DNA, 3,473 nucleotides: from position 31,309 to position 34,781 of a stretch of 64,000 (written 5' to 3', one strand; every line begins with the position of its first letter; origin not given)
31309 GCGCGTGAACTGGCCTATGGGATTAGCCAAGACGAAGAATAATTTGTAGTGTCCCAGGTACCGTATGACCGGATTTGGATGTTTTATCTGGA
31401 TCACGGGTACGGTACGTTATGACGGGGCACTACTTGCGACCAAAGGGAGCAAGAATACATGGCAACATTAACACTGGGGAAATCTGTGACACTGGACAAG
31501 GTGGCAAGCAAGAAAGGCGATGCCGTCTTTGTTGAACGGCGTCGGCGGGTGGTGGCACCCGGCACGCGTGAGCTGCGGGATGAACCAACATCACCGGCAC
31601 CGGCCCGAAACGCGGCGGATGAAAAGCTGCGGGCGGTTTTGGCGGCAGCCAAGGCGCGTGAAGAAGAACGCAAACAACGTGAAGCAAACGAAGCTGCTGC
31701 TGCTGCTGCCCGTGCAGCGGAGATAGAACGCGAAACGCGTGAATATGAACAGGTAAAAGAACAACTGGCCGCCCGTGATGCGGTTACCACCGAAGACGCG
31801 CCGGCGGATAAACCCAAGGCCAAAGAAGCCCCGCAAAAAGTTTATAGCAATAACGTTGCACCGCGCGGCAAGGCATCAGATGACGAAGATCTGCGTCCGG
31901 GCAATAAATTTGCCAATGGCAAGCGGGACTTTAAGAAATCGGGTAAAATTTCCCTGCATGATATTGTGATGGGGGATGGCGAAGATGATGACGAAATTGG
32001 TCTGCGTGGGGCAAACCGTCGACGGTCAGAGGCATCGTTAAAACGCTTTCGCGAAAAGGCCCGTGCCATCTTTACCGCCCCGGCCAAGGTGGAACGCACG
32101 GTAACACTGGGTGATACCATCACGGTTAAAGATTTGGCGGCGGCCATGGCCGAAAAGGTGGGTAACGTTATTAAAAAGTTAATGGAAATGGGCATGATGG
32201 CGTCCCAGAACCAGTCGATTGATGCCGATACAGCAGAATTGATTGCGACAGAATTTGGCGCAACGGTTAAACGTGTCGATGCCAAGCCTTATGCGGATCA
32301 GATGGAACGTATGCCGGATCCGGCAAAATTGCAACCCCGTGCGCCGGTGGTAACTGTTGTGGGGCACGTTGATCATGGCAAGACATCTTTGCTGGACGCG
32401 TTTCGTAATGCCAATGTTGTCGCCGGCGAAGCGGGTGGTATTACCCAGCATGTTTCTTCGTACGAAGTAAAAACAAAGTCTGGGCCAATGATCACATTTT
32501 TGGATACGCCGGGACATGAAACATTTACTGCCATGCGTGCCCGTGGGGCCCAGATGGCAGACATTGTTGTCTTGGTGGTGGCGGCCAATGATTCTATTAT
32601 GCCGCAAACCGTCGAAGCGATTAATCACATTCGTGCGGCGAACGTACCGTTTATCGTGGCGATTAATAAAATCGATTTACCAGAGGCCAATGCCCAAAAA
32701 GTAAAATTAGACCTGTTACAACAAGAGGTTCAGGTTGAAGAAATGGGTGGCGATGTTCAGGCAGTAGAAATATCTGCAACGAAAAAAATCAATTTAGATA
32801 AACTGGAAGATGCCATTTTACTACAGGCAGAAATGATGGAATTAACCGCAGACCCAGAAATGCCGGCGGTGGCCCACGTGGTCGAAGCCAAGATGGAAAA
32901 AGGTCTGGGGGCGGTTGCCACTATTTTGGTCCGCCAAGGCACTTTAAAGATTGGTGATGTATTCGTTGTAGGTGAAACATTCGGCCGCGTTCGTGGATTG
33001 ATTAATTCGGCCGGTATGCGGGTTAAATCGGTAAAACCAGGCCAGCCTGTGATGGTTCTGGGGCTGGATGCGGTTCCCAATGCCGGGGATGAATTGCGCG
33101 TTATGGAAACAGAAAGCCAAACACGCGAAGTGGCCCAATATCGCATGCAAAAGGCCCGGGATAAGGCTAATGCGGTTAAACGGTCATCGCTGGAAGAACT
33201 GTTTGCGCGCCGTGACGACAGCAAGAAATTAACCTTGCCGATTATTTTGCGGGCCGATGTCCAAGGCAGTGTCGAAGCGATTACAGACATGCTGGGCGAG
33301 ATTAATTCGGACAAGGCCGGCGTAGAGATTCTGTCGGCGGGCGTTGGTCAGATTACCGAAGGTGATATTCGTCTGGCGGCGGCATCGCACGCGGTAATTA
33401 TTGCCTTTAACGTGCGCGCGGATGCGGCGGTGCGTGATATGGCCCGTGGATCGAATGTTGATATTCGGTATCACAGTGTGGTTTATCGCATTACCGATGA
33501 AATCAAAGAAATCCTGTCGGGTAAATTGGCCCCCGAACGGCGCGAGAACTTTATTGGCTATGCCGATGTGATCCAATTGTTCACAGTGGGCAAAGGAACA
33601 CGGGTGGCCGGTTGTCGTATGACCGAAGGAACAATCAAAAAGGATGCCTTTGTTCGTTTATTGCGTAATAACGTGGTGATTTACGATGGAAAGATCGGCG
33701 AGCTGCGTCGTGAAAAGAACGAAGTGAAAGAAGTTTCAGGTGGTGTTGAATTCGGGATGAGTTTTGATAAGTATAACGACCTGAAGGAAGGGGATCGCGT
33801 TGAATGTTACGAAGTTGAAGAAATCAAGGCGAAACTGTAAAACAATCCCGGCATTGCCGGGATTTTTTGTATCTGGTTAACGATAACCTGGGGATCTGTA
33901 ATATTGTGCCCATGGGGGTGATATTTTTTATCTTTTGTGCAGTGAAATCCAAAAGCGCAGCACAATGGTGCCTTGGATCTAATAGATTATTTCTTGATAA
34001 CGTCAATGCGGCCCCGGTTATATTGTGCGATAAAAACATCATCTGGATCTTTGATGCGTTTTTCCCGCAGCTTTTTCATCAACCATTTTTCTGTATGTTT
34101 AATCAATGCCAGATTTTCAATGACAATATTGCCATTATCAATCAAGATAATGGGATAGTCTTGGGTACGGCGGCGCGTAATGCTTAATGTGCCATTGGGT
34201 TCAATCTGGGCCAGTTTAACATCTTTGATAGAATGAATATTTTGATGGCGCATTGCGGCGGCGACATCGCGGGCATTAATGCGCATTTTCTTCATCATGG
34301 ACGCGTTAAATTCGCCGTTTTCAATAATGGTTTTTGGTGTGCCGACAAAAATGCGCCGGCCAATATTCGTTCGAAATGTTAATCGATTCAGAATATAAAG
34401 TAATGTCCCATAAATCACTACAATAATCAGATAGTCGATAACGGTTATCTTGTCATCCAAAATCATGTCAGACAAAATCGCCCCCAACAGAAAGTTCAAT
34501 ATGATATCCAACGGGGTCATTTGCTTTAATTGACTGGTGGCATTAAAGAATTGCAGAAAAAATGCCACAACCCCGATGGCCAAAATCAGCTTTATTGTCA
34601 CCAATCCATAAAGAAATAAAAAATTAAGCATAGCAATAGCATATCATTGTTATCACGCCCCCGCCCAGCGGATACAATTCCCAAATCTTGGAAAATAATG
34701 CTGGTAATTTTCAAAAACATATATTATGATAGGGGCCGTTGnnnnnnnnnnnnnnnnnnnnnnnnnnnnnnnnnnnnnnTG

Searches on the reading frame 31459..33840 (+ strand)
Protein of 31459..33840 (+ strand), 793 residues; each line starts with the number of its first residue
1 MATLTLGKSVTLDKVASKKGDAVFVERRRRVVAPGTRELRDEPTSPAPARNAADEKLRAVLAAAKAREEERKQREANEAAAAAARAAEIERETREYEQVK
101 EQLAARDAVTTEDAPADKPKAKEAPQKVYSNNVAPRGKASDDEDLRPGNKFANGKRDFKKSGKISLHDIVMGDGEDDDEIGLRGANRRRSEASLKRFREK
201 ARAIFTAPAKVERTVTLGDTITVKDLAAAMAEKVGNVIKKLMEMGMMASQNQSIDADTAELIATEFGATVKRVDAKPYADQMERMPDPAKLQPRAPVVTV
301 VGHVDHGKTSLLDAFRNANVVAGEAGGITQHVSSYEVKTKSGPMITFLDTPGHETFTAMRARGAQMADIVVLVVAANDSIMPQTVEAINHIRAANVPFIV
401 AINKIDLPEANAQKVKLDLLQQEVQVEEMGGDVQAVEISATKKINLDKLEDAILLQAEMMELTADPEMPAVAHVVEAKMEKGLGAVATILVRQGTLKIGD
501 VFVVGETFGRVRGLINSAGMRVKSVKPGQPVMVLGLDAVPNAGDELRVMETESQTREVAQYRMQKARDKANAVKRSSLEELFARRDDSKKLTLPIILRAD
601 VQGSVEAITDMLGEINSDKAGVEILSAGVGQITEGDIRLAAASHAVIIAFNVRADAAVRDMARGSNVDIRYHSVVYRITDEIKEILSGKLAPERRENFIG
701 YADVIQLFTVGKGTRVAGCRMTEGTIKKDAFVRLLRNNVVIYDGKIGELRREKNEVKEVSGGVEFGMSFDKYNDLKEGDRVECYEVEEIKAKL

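Call 14: search_protein_families(library=pfam, proteins=[window:31459-33840:+], max_evalue=0.00001)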
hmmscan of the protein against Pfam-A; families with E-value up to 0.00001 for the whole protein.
window:31459-33840:+ (793 aa): 8 families
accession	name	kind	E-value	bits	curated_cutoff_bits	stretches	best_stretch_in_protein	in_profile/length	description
PF11987.13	IF-2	-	2.4e-36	124.6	27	1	569-683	3-117/117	Translation-initiation factor 2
PF00009.33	GTP_EFTU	-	6.4e-33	114.4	26.5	1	297-454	5-183/188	Elongation factor Tu GTP binding domain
PF22042.2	EF-G_D2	-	5.3e-21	75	27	1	469-548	1-83/84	Elongation factor G domain 2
PF04760.21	IF2_N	-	7.2e-16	58.1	25.3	1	219-268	2-52/53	Translation initiation factor IF-2, N-terminal region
PF01926.29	MMR_HSR1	-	3.4e-12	46.9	21.9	1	298-404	2-113/113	50S ribosome-binding GTPase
PF00071.28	Ras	-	2e-08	34.4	21.6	1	299-449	3-152/162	Ras family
PF02421.24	FeoB_N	-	8.2e-07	29.1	27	1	298-453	3-156/156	Ferrous iron transport protein B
PF03144.31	GTP_EFTU_D2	-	2.1e-06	28.5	30.3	0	715-779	2-70/73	Elongation factor Tu domain 2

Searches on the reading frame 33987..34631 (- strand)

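Call 35: search_protein_families(library=pfam, proteins=[window:33987-34631:-], max_evalue=0.0001)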
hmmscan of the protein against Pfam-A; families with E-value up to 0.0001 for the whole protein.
window:33987-34631:- (214 aa): 2 families
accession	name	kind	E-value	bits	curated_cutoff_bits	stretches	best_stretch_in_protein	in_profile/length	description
PF04239.17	DUF421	-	6.7e-34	116.6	23.6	1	92-205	7-129/129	YetF C-terminal domain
PF20730.2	YetF_N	-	1.1e-13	51.3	26.5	1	10-83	3-75/76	YetF N-terminal transmembrane domain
